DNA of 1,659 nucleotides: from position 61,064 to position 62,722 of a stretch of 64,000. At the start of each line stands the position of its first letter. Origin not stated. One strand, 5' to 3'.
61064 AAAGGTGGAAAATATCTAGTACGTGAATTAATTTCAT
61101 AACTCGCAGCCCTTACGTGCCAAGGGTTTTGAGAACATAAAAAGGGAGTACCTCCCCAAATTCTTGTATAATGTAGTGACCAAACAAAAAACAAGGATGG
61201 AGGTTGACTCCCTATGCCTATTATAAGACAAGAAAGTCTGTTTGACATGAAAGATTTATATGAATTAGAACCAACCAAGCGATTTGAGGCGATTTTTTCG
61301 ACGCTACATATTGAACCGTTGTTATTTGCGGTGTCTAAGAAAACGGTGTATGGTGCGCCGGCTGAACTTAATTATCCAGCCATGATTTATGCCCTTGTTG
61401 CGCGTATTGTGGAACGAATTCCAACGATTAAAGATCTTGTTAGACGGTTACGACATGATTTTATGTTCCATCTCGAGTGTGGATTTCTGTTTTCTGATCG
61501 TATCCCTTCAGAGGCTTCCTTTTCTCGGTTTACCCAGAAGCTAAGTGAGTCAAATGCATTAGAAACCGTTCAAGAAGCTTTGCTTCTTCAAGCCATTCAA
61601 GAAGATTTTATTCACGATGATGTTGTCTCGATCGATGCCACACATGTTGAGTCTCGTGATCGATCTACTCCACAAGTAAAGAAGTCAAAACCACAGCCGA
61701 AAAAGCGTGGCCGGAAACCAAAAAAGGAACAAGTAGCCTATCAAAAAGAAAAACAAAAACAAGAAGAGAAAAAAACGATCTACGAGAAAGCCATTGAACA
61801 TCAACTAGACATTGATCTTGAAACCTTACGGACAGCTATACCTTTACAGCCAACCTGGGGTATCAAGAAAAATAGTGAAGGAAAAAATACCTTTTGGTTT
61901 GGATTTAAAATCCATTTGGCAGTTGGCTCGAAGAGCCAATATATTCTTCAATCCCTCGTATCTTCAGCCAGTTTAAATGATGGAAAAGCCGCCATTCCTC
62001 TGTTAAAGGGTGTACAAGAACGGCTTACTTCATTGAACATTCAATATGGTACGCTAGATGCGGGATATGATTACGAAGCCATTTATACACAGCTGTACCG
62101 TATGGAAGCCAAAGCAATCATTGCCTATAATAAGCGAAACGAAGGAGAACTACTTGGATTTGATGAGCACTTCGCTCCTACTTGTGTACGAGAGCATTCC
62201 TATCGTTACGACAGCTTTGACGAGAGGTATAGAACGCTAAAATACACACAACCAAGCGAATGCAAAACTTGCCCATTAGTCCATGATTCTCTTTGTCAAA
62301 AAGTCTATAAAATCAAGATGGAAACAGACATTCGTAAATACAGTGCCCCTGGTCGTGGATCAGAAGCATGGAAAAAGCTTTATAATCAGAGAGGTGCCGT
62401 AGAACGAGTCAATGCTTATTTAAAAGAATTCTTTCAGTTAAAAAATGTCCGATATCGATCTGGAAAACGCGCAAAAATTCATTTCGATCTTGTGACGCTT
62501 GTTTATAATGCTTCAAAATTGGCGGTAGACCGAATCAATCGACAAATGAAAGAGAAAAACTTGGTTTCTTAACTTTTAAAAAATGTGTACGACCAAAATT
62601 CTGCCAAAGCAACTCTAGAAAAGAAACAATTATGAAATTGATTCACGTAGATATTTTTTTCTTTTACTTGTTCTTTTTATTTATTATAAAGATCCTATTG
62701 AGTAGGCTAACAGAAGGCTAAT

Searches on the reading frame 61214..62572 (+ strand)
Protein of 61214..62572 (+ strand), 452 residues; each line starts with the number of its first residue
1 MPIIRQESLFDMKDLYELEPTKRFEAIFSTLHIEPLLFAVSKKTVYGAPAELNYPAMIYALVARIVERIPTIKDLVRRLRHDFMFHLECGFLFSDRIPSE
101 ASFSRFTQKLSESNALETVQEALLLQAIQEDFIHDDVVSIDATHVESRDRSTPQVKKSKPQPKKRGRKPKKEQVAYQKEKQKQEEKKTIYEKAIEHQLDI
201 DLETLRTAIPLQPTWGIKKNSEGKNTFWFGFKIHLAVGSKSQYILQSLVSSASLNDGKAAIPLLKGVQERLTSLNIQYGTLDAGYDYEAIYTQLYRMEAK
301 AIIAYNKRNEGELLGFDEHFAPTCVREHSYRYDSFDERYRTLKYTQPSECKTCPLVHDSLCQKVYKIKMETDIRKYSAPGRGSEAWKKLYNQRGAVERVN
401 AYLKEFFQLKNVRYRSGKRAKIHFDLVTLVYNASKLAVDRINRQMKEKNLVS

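Call 65: search_protein_families(library=pfam, proteins=[window:61214-62572:+], max_evalue=0.00001)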
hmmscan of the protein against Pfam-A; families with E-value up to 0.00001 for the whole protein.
window:61214-62572:+ (452 aa): 3 families
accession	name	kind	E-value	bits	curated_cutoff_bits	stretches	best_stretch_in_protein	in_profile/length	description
PF01609.27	DDE_Tnp_1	-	3.7e-20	73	23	1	209-432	18-199/200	Transposase DDE domain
PF13751.12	DDE_Tnp_1_6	-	1.3e-09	38.8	25.1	1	337-436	20-124/125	Transposase DDE domain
PF05598.16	DUF772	-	2.4e-08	34.3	23.1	1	49-119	3-70/74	Transposase domain (DUF772)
